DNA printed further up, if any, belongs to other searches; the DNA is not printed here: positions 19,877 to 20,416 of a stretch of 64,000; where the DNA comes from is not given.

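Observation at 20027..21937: Alphaproteobacterial-type early module: GapR homolog next to DUF932 and MPNWC-type proteins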

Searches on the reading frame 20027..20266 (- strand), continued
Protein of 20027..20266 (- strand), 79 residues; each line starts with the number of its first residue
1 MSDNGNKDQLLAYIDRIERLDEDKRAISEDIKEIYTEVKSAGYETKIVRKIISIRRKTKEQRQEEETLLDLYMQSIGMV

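Call 69: find_encoding_contigs(protein=P0043, flank=8000, max_places=2)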
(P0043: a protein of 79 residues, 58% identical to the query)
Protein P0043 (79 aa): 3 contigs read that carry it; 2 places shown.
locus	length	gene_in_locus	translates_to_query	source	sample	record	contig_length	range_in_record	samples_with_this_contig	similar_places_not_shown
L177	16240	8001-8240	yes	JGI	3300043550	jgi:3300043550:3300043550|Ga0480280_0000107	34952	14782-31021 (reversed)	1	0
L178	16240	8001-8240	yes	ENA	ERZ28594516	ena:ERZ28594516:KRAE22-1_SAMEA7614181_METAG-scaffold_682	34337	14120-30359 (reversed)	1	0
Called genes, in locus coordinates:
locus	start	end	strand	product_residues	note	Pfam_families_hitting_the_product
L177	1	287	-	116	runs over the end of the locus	-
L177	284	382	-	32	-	-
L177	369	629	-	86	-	-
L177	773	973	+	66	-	-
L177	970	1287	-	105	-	-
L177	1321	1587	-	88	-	PF01381:HTH_3 (weak), PF13560:HTH_31 (weak)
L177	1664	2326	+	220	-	PF00717:Peptidase_S24 (weak)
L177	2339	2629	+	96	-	-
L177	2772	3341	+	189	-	-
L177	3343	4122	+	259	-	-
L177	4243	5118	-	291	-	PF12760:Zn_ribbon_IS1595 (weak), PF12762:DDE_Tnp_IS1595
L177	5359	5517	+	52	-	-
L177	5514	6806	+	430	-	PF02195:ParB_N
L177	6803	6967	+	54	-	-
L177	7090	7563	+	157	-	-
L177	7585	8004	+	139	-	PF08299:Bac_DnaA_C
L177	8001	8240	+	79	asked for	PF10073:GapR_DNA-bd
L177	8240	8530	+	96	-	PF27050:Phage_P22_Y8K6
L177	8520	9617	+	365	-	PF07505:DUF5131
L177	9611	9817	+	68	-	-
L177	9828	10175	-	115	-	-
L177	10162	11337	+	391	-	PF00589:Phage_integrase (weak)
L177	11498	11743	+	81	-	-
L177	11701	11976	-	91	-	-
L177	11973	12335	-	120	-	-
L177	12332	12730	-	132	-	-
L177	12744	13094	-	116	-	-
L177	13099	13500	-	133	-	-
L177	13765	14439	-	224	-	PF01764:Lipase_3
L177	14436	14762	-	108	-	-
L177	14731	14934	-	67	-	-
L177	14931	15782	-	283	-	PF01510:Amidase_2, PF01471:PG_binding_1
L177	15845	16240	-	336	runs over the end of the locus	-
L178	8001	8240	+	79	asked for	PF10073:GapR_DNA-bd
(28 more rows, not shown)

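Call 101: search_protein_families(library=ncbifam, proteins=[window:20027-20266:-], max_evalue=0.001)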
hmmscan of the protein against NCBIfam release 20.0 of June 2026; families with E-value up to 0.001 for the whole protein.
window:20027-20266:- (79 aa): 2 families
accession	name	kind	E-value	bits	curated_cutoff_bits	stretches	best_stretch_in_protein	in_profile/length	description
NF010247.0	PRK13694.1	subfamily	1.9e-29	101.2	94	1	6-78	10-82/83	hypothetical protein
NF052541.1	NucAsocGapRCau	equivalog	3.7e-25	87.9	140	1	7-79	16-88/88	nucleoid-associated protein GapR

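Call 106: get_annotated_region(hit=H13, flank=4000)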
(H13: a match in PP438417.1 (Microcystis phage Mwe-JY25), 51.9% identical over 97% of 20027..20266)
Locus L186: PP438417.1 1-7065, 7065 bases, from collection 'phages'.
description: Microcystis phage Mwe-JY25, complete genome.
organism: Microcystis phage Mwe-JY25 (NCBI taxid 3128148)
taxonomy: Viruses; Duplodnaviria; Heunggongvirae; Uroviricota; Caudoviricetes
host: Microcystis wesenbergii; source: China; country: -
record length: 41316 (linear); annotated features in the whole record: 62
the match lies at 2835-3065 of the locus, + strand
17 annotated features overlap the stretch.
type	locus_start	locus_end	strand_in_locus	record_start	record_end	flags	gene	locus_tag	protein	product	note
CDS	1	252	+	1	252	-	-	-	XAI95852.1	hypothetical protein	-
CDS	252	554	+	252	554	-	-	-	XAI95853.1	hypothetical protein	-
CDS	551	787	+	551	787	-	-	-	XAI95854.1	hypothetical protein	-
CDS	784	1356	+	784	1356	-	-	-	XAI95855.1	putative replication protein O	-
CDS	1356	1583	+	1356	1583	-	-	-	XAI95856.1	hypothetical protein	-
CDS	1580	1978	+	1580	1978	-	-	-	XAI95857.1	hypothetical protein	-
CDS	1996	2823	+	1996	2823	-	-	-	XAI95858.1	hypothetical protein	-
CDS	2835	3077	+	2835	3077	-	-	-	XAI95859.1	hypothetical protein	-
CDS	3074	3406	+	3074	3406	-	-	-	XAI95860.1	hypothetical protein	-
CDS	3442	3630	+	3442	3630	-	-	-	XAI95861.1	stress-induced acidophilic repeat motif protein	stress-induced bacterial acidophilic repeat motif protein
CDS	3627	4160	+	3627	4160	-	-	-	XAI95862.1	hypothetical protein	-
CDS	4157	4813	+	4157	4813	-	-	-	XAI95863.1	hypothetical protein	-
CDS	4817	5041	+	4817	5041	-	-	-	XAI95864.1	hypothetical protein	-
CDS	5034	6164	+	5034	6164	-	-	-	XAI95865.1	hypothetical protein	Gp37Gp68 family protein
CDS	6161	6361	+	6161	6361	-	-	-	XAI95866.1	hypothetical protein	-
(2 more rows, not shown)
